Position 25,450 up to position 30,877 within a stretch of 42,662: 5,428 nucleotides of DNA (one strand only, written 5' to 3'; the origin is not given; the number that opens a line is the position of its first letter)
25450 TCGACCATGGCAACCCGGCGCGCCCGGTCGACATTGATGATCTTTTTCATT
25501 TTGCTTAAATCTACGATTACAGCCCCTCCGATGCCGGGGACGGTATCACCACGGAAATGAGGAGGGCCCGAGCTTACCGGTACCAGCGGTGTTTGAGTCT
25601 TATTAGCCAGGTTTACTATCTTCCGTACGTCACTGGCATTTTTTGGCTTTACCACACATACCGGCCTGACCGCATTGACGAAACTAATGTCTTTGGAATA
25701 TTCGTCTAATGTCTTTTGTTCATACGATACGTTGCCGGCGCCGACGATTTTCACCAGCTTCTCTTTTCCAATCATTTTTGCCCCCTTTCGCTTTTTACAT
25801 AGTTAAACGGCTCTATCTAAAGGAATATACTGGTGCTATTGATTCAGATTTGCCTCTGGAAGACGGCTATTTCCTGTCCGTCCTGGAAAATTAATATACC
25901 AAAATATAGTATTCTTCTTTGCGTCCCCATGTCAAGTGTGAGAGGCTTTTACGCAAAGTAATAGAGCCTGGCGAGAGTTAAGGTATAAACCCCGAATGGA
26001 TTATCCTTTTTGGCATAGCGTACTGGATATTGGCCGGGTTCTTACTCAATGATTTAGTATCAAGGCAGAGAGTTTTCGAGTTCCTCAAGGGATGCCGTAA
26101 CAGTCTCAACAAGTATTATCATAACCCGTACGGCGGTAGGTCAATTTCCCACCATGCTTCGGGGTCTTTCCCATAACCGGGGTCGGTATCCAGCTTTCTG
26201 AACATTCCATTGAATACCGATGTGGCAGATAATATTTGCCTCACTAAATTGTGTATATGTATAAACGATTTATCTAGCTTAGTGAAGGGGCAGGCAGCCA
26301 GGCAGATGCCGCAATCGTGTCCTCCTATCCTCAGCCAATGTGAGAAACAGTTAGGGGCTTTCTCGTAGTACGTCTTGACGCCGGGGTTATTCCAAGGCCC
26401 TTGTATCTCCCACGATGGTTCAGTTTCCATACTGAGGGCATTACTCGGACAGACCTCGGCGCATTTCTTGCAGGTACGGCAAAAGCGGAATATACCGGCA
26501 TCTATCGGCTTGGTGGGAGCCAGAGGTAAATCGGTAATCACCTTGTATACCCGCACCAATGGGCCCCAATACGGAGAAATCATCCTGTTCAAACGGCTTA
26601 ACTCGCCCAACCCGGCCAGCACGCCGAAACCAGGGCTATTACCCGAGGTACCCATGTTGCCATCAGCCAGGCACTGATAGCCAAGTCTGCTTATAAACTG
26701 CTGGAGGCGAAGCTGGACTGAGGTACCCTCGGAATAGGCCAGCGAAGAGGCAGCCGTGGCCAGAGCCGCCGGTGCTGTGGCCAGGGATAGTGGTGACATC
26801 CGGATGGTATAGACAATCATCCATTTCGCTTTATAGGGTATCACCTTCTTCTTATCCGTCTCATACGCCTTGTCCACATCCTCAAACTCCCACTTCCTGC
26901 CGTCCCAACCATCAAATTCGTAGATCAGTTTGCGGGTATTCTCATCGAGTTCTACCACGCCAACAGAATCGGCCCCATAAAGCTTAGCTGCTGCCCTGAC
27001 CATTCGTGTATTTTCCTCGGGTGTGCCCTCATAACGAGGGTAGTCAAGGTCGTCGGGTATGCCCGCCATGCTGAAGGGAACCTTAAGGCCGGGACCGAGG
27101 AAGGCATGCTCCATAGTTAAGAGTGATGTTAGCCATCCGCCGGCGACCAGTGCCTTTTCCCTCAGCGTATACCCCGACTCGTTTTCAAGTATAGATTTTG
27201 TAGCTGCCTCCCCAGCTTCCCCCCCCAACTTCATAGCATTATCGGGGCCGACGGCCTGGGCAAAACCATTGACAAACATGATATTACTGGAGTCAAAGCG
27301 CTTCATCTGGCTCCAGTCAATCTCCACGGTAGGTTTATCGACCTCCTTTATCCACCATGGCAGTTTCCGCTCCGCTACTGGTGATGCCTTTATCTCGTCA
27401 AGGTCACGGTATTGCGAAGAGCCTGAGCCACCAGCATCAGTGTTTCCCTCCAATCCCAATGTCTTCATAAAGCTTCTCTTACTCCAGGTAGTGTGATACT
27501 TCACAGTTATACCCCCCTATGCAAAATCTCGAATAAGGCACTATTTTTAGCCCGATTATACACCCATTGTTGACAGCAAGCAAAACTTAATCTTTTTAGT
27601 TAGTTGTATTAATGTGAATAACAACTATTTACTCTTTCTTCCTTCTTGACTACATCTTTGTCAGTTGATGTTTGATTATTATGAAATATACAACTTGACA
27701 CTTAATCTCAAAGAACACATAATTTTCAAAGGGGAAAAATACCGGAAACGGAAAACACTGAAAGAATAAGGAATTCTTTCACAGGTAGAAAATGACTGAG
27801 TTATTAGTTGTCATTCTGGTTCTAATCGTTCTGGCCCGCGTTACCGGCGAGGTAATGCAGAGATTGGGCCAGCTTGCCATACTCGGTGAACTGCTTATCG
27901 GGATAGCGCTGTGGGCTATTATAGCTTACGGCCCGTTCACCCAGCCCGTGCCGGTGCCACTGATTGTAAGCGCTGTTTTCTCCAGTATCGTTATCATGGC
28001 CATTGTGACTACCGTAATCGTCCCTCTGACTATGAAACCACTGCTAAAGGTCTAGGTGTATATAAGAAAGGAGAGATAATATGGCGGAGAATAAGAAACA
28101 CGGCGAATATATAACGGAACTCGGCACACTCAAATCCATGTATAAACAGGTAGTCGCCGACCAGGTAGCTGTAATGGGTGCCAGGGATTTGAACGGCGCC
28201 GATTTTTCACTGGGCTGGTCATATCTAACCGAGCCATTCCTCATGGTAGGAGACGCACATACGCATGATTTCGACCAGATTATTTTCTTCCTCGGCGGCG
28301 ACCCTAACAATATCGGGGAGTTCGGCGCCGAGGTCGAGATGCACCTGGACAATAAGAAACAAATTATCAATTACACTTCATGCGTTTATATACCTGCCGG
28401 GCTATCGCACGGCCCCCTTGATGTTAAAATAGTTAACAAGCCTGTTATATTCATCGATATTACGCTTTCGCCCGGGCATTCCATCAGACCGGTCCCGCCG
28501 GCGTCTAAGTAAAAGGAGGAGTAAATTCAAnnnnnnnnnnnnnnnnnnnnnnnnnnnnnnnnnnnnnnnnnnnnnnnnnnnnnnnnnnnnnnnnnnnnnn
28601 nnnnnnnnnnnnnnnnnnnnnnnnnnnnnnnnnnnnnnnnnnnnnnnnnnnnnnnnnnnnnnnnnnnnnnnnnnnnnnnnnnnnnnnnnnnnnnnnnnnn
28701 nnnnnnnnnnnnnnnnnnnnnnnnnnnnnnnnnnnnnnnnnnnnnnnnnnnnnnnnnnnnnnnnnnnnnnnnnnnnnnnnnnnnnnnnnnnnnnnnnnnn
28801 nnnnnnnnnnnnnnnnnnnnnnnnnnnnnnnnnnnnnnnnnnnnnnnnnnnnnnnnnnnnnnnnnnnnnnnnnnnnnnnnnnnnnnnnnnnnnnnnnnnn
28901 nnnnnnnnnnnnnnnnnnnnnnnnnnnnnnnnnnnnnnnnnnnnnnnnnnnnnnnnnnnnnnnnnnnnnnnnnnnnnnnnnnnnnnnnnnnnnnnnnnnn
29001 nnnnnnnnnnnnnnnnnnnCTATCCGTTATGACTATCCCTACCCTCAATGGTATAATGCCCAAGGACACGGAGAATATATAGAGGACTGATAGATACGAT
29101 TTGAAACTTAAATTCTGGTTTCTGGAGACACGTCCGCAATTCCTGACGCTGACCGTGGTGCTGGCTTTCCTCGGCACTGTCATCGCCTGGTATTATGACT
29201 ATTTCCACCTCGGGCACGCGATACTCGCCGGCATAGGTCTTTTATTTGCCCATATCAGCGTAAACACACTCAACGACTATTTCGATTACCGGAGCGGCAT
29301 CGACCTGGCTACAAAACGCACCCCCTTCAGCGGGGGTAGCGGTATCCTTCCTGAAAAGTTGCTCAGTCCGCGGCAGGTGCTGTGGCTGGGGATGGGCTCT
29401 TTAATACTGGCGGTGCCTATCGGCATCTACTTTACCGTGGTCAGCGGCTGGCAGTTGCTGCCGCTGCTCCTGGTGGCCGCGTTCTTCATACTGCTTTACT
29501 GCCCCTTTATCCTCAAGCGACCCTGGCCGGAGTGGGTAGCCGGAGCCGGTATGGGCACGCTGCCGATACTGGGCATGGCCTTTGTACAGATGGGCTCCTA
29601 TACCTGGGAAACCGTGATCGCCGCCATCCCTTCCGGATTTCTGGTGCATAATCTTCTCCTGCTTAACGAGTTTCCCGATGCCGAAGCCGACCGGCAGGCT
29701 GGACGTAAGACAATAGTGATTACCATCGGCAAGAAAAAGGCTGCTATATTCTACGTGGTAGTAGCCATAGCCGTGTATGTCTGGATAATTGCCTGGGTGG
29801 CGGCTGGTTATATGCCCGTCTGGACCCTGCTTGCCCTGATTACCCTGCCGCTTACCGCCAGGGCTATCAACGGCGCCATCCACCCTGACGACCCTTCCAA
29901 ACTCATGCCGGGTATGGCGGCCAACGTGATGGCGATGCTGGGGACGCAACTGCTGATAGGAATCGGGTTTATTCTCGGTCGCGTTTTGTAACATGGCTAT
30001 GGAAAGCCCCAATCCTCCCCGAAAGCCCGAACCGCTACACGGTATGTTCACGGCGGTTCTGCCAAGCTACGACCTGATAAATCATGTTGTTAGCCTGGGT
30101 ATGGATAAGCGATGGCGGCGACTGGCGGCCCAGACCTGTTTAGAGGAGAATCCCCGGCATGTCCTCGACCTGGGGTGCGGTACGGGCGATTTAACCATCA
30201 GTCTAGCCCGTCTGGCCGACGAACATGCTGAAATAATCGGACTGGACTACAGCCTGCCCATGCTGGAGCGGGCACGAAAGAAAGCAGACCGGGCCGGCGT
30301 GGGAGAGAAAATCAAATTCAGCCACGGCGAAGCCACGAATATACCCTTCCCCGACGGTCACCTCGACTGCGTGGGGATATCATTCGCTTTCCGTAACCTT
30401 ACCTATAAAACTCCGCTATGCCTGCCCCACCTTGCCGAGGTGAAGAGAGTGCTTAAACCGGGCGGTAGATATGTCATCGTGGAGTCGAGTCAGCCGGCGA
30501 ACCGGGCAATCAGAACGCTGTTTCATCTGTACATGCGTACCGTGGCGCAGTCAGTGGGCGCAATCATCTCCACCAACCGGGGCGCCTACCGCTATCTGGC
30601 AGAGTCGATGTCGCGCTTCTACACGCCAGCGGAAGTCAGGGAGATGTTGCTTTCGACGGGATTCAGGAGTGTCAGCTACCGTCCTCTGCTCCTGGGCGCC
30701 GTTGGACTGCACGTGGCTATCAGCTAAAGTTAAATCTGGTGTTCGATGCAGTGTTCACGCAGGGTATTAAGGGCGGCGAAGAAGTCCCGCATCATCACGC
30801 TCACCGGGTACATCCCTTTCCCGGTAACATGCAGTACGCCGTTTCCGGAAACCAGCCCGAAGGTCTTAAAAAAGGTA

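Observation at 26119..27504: Orphan rdhA with a decayed Tat signal and no rdhB anchor gene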

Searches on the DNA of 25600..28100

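Call 55: search_rna_families(source=window, start=25600, end=28100, threshold=evalue, max_evalue=1)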
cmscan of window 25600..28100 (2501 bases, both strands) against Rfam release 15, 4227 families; matches with E-value up to 1: 0.
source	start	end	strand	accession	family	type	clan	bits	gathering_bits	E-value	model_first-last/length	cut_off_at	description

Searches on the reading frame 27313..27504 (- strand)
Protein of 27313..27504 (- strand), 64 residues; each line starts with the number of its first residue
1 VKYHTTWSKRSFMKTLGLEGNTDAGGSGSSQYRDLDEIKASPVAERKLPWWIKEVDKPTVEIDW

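Call 60: search_protein_families(library=ncbifam, proteins=[window:27313-27504:-], max_evalue=10)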
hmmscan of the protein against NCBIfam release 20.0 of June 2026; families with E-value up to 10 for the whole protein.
seq(64 aa): 0 families

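Call 61: search_protein_families(library=pfam, proteins=[window:27313-27504:-], max_evalue=10)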
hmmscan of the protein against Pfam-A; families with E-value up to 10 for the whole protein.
seq(64 aa): 1 family
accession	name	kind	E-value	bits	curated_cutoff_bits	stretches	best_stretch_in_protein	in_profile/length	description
PF13486.11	Dehalogenase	-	0.0021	17.7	24.3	1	49-64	3-18/306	Reductive dehalogenase subunit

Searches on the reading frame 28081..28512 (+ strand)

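Call 5: search_protein_families(library=pfam, proteins=[window:28081-28512:+], max_evalue=0.01)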
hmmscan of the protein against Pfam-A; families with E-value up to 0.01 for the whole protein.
window:28081-28512:+ (143 aa): 0 families

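Call 6: search_protein_families(library=ncbifam, proteins=[window:28081-28512:+], max_evalue=0.01)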
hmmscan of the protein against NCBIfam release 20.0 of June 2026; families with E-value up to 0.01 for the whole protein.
window:28081-28512:+ (143 aa): 0 families

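Call 78: search_protein_families(library=pfam, proteins=[window:28081-28512:+], max_evalue=1)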
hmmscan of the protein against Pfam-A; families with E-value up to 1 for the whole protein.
window:28081-28512:+ (143 aa): 1 family
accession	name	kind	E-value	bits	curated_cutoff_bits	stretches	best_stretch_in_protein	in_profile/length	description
PF22725.1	GFO_IDH_MocA_C3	-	0.16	12.4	27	1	55-78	45-68/124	GFO/IDH/MocA C-terminal domain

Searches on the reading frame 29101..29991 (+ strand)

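Call 5: search_protein_families(library=pfam, proteins=[window:29101-29991:+], max_evalue=0.01)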
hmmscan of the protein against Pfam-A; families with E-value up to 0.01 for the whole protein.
window:29101-29991:+ (296 aa): 1 family
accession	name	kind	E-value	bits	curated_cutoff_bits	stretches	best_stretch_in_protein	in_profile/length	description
PF01040.23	UbiA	-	4.3e-32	111.8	34.2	1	20-253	3-225/250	UbiA prenyltransferase family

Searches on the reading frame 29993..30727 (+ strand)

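Call 5: search_protein_families(library=pfam, proteins=[window:29993-30727:+], max_evalue=0.01)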
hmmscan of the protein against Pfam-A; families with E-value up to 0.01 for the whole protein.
window:29993-30727:+ (244 aa): 17 families
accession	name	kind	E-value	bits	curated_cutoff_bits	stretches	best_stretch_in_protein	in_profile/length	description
PF01209.24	Ubie_methyltran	-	3.5e-52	177.5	20.1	1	15-243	9-232/233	ubiE/COQ5 methyltransferase family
PF13649.12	Methyltransf_25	-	6.6e-23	81.7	27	1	57-158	1-97/97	Methyltransferase domain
PF13847.12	Methyltransf_31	-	1.7e-21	76.9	27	1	56-175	6-124/145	Methyltransferase domain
PF08241.18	Methyltransf_11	-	2.9e-20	73.2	21.2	1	58-162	1-95/95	Methyltransferase domain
PF08242.18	Methyltransf_12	-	2.2e-12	48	30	1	58-159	1-97/98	Methyltransferase domain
PF13489.12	Methyltransf_23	-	2.5e-09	37.5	27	1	41-228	9-163/164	Methyltransferase domain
PF05175.20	MTS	-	4.7e-09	36.5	23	1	50-185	27-161/170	Methyltransferase small domain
PF13679.12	Methyltransf_32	-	4.6e-06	27.1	27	1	44-117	16-92/143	Methyltransferase domain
PF01170.24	UPF0020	-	4.6e-05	23.6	22.3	1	75-126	73-124/197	RMKL-like, methyltransferase domain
PF01135.25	PCMT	-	4.8e-05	23.7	20.3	1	55-112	75-131/210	Protein-L-isoaspartate(D-aspartate) O-methyltransferase (PCMT)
PF02390.23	Methyltransf_4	-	0.00024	21.1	24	1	56-158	4-111/173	Putative methyltransferase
PF00891.24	Methyltransf_2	-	0.00024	20.9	22.3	1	54-180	63-182/210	O-methyltransferase domain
PF06325.19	PrmA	-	0.0008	19.4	22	1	51-109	159-215/296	Ribosomal protein L11 methyltransferase (PrmA)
PF09445.16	Methyltransf_15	-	0.001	19.1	22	1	56-116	3-60/165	RNA cap guanine-N2 methyltransferase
PF01728.25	FtsJ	-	0.0049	17.3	24.1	0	53-181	21-156/181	FtsJ-like methyltransferase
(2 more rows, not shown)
